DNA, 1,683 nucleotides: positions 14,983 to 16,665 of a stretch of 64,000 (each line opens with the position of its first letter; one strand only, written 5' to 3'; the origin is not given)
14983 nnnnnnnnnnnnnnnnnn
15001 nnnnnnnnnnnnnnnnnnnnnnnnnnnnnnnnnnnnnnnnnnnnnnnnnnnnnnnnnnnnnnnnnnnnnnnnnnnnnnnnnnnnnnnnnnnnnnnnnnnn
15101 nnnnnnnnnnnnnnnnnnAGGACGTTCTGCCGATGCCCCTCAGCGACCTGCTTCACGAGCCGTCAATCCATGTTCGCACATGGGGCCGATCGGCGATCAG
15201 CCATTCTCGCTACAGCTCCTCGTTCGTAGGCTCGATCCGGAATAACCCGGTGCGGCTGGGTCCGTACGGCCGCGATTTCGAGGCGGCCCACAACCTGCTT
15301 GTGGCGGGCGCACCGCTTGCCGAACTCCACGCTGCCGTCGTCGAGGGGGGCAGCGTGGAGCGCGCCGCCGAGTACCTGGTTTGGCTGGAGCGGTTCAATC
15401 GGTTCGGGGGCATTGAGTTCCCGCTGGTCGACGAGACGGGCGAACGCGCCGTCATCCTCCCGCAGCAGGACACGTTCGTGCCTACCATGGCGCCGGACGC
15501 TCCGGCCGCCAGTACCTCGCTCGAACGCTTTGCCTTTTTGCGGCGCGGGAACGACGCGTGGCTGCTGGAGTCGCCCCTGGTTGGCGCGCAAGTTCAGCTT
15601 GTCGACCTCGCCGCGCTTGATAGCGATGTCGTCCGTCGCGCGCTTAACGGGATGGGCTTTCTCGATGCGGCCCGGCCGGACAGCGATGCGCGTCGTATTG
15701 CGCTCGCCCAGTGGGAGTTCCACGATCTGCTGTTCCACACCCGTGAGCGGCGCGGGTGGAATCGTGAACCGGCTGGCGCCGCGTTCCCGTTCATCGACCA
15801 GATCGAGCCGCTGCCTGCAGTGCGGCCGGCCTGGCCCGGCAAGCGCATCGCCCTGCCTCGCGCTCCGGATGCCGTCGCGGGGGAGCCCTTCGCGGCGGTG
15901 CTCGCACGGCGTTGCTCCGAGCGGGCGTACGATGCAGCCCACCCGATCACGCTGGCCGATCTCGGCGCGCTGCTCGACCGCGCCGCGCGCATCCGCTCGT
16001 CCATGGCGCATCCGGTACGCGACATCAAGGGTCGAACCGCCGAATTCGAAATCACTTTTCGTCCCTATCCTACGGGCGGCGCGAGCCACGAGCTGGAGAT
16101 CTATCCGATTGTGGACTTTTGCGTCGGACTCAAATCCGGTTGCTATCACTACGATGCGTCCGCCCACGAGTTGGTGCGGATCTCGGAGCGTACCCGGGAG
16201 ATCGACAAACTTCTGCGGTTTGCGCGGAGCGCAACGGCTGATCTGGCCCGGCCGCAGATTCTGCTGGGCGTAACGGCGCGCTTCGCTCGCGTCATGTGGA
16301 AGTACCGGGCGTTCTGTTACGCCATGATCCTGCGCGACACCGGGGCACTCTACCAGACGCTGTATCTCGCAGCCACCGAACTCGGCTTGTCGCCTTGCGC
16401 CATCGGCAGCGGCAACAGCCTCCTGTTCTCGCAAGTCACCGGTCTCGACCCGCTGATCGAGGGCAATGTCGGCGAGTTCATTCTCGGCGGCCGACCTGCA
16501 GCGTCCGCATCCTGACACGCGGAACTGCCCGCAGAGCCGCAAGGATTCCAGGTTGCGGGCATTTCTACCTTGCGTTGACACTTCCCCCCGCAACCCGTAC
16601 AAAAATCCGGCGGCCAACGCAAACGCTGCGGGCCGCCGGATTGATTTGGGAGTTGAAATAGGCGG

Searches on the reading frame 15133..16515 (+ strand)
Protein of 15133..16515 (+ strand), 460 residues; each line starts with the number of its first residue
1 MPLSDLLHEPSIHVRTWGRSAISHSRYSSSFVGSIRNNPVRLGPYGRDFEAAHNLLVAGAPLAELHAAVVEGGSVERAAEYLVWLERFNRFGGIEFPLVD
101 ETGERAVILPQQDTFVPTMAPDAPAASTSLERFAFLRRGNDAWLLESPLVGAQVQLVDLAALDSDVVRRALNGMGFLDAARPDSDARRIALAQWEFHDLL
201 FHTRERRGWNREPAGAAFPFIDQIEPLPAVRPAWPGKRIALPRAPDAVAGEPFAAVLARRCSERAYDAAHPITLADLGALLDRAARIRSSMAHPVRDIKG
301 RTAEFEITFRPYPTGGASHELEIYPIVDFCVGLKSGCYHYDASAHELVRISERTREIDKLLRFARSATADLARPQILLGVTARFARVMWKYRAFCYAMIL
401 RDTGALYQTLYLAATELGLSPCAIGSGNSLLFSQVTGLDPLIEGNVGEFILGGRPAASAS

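Call 5: search_protein_families(library=pfam, proteins=[window:15133-16515:+], max_evalue=0.01)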
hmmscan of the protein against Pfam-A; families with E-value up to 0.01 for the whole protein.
window:15133-16515:+ (460 aa): 2 families
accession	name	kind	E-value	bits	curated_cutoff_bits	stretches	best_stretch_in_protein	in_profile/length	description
PF22767.2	ThcOx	-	2.8e-15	57.6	27.7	2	183-208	82-107/110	Cyanobactin oxidase ThcOx,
PF00881.29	Nitroreductase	-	9.1e-11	42.7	23.5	1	258-440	2-156/167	Nitroreductase family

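Call 6: search_protein_families(library=ncbifam, proteins=[window:15133-16515:+], max_evalue=0.01)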
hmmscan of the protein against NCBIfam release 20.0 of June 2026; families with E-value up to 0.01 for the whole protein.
window:15133-16515:+ (460 aa): 2 families
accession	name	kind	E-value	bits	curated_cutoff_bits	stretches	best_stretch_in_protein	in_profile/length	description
TIGR03605.1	antibiot_sagB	domain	1.4e-45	154.9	78.4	1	273-452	1-172/173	SagB family peptide dehydrogenase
TIGR04511.1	SagB_rel_DH_2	exception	6.2e-31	107.8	240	1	230-446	155-361/380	putative peptide maturation dehydrogenase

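Call 10: find_encoding_contigs(protein=window:15133-16515:+, flank=10000, max_places=10)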
Protein window:15133-16515:+ (460 aa): no gene with exactly this product is on record in the collection.

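Call 12: find_homologous_proteins(query=window:15133-16515:+, max_evalue=1e-20)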
Query window:15133-16515:+ (460 aa): 856 proteins with E <= 1e-20 among 8000 candidates; the best 120 are listed.
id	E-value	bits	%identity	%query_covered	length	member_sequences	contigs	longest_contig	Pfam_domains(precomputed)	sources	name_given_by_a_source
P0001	0.0e+0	1036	100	100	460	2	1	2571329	PF00881.30,PF22767.3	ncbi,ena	-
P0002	1.1e-228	778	76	99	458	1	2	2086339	PF00881.30,PF22767.3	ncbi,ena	-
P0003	2.1e-215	734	73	100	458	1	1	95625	PF00881.30,PF22767.3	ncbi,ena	-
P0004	2.7e-214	730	72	100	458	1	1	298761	PF00881.30,PF22767.3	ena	-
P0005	1.8e-170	586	60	100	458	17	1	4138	PF00881.30,PF22767.3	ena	-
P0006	3.1e-170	585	60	100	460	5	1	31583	PF00881.30,PF22767.3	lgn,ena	-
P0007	1.0e-168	580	61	100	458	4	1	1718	PF00881.30,PF22767.3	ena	-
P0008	7.9e-167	574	60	100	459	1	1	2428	PF00881.30,PF22767.3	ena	-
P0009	6.0e-166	571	59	100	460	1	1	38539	PF00881.30,PF22767.3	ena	-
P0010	1.8e-165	569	59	100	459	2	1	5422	PF00881.30,PF22767.3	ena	-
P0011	1.9e-165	569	59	99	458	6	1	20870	PF00881.30,PF22767.3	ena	-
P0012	3.0e-165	569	60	99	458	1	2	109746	PF00881.30,PF22767.3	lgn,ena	-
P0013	4.5e-165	568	59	99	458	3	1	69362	PF00881.30,PF22767.3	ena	-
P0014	1.1e-164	567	59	100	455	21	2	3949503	PF00881.30,PF22767.3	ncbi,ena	-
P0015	2.0e-164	566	59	100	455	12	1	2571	PF00881.30,PF22767.3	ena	-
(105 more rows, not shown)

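Call 13: find_encoding_contigs(protein=P0001, flank=10000, max_places=10)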
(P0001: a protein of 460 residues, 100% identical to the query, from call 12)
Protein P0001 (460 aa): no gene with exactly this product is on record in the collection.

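Call 14: find_encoding_contigs(protein=P0002, flank=10000, max_places=10)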
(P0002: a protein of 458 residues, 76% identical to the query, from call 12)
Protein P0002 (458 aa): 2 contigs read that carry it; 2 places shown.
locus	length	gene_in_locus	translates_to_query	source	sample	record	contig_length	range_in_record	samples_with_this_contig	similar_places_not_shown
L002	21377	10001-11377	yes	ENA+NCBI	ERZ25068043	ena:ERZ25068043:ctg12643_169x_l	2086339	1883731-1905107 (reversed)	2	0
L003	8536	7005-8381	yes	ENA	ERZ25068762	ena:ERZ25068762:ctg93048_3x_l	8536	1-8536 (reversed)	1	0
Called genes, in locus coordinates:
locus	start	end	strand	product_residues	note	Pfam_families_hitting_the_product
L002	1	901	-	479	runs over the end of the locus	PF00939:Na_sulph_symp, PF03600:CitMHS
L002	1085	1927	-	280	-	-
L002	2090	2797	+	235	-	PF05685:Uma2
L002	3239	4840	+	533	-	PF13191:AAA_16 (weak), PF13401:AAA_22 (weak)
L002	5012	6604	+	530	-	PF13191:AAA_16 (weak), PF13401:AAA_22 (weak)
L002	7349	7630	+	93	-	PF02979:NHase_alpha (weak)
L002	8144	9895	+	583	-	PF02624:YcaO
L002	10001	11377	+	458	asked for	PF22767:ThcOx (weak), PF00881:Nitroreductase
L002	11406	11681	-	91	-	-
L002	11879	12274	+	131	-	-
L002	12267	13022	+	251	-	PF08843:AbiEii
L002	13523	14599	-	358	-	PF12146:Hydrolase_4, PF00561:Abhydrolase_1, PF12697:Abhydrolase_6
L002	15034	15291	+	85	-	PF22513:FitA-like_RHH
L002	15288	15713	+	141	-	PF01850:PIN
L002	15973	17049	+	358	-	-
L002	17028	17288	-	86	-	-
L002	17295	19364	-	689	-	PF00930:DPPIV_N (faint), PF26549:Tricorn_N (weak), PF07676:PD40 (weak), PF26549:Tricorn_N, PF00326:Peptidase_S9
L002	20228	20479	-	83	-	PF02604:PhdYeFM_antitox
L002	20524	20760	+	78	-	-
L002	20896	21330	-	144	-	-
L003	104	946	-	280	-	-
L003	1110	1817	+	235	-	PF05685:Uma2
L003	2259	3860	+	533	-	PF13191:AAA_16 (weak), PF13401:AAA_22 (weak)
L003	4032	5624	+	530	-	PF13191:AAA_16 (weak), PF13401:AAA_22 (weak)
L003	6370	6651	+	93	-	PF02979:NHase_alpha (weak)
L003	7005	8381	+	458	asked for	PF22767:ThcOx (weak), PF00881:Nitroreductase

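Call 18: find_encoding_contigs(protein=P0003, flank=10000, max_places=4)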
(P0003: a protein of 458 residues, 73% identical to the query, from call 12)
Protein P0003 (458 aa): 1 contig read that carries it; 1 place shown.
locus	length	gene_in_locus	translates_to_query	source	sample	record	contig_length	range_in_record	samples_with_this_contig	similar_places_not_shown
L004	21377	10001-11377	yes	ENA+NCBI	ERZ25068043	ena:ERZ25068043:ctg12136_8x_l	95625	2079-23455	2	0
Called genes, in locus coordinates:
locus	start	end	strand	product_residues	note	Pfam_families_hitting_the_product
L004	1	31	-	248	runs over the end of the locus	-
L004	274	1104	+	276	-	PF11412:DsbD_N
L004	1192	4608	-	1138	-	PF00873:ACR_tran, PF02355:SecD_SecF_C (faint)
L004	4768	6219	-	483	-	-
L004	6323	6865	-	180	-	PF00994:MoCF_biosynth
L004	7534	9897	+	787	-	PF02624:YcaO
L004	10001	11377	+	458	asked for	PF22767:ThcOx (faint), PF00881:Nitroreductase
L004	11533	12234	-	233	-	PF01209:Ubie_methyltran, PF02353:CMAS, PF03141:Methyltransf_29 (weak), PF13489:Methyltransf_23, PF13847:Methyltransf_31, PF08241:Methyltransf_11, PF08242:Methyltransf_12, PF13649:Methyltransf_25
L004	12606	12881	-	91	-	-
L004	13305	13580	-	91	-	-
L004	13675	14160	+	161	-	-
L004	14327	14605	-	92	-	-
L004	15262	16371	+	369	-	-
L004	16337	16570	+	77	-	-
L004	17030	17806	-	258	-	PF03167:UDG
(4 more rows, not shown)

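Call 19: find_encoding_contigs(protein=P0004, flank=10000, max_places=4)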
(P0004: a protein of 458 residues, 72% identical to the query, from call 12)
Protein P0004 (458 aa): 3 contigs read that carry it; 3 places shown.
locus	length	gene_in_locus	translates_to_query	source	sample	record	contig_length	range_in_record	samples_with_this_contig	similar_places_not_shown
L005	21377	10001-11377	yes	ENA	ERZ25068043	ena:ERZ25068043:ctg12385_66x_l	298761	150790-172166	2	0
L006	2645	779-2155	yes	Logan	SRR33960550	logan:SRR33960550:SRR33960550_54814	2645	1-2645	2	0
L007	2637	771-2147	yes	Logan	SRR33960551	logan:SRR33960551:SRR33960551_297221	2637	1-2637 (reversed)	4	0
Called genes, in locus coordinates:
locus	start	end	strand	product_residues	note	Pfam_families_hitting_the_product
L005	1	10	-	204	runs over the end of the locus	PF00857:Isochorismatase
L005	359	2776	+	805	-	PF02518:HATPase_c, PF00204:DNA_gyraseB, PF01751:Toprim, PF00986:DNA_gyraseB_C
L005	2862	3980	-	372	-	PF02463:SMC_N, PF13175:AAA_15 (weak), PF13476:AAA_23, PF13304:AAA_21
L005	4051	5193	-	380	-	PF00712:DNA_pol3_beta, PF02768:DNA_pol3_beta_3 (faint), PF02767:DNA_pol3_beta_2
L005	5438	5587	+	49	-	-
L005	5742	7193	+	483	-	-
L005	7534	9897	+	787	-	PF02624:YcaO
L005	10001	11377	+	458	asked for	PF22767:ThcOx (faint), PF00881:Nitroreductase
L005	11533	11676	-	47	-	-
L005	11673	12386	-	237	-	PF02353:CMAS, PF01209:Ubie_methyltran (weak), PF13489:Methyltransf_23, PF13847:Methyltransf_31, PF08241:Methyltransf_11, PF08242:Methyltransf_12, PF13649:Methyltransf_25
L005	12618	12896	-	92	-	-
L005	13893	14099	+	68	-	-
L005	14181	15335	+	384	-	-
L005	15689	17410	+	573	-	PF01609:DDE_Tnp_1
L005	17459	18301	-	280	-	PF01408:GFO_IDH_MocA, PF22725:GFO_IDH_MocA_C3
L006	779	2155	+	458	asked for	PF22767:ThcOx (faint), PF00881:Nitroreductase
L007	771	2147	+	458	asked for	PF22767:ThcOx (faint), PF00881:Nitroreductase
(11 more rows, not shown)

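Call 27: find_related_loci(query=A2, collection=genome_contigs, flank=10000)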
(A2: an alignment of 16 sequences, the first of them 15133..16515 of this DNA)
Query A2 (460 aa) in genome_contigs; peptide patterns used: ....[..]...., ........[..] (x = any residue, [..] = any of these).
60 stretches matched a pattern; 44 encode a relative of the query (tblastn E <= 1e-3); 44 distinct loci.
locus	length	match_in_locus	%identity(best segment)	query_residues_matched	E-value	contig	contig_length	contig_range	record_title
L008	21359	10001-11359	76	1-453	0e+0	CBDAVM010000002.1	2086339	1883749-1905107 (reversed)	MAG: Vicinamibacterales bacterium isolate a7c2027e-4184-4f59-b936-189da53a1eb3 genome assembly, contig: contig_2, whole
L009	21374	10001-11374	73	1-458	0e+0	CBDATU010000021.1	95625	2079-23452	MAG: uncultured Rhodobacter sp. isolate 43686f86-583c-494a-8daa-9842116a73c5 genome assembly, contig: contig_21, whole g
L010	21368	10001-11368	58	1-455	9e-166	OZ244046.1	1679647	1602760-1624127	MAG: Gammaproteobacteria bacterium isolate ff55764a-aadf-4709-b722-887e21b4041b genome assembly, chromosome: 1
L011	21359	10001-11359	56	5-455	2e-159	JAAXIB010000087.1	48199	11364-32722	MAG: Nitrospirales bacterium isolate Plut_88904 unfiltered_Plut_88904_genomic_contig_14122, whole genome shotgun sequenc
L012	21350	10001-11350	56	5-455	2e-158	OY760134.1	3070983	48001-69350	MAG: Pseudomonadales bacterium isolate 08bb8d57-fb42-44ec-b71f-229e3d1812ab genome assembly, chromosome: 1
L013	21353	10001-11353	60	5-458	8e-156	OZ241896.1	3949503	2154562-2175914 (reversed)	MAG: Vicinamibacterales bacterium isolate 33c84dbd-3a66-4f2e-aaf6-8813f582eb9b genome assembly, chromosome: 1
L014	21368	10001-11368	57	5-458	3e-155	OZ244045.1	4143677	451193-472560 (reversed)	MAG: Gammaproteobacteria bacterium isolate c0228bcb-c4b8-462a-94e7-08031748cab8 genome assembly, chromosome: 1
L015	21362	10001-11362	59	1-457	3e-153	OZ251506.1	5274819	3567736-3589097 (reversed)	MAG: Vicinamibacterales bacterium isolate aaa6a21a-436b-4590-abd6-8baef99f1637 genome assembly, chromosome: 1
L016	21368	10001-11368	57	1-458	2e-151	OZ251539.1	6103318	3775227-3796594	MAG: Alphaproteobacteria bacterium isolate efdf64b3-afa9-4fb8-9792-56cfcde380f9 genome assembly, chromosome: 1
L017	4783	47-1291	57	41-455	7e-153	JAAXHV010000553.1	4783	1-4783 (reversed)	MAG: Gammaproteobacteria bacterium isolate Plut_88898 unfiltered_Plut_88898_genomic_contig_1140424, whole genome shotgun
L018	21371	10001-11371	56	1-456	4e-148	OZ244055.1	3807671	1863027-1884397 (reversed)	MAG: Alphaproteobacteria bacterium isolate 704cdb66-9897-4ec8-b8cd-f14a69034c9a genome assembly, chromosome: 1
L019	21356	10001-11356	55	6-455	5e-149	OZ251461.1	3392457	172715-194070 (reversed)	MAG: Alphaproteobacteria bacterium isolate 0a54264b-14c4-4083-851b-1bee40580e2c genome assembly, chromosome: 1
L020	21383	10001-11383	56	1-458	1e-145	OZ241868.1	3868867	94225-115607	MAG: Alphaproteobacteria bacterium isolate b4ae9bc1-5738-42e5-b173-7ca6ead8d003 genome assembly, chromosome: 1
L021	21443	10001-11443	56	1-460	1e-145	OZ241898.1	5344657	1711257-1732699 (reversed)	MAG: Vicinamibacterales bacterium isolate 479fc26a-c5fd-4f96-80c2-dbb1f079bd2a genome assembly, chromosome: 1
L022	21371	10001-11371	58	1-455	5e-145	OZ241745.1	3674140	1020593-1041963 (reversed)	MAG: Alphaproteobacteria bacterium isolate 9b8f76ce-96b5-4b12-8313-006c5a740c9e genome assembly, chromosome: 1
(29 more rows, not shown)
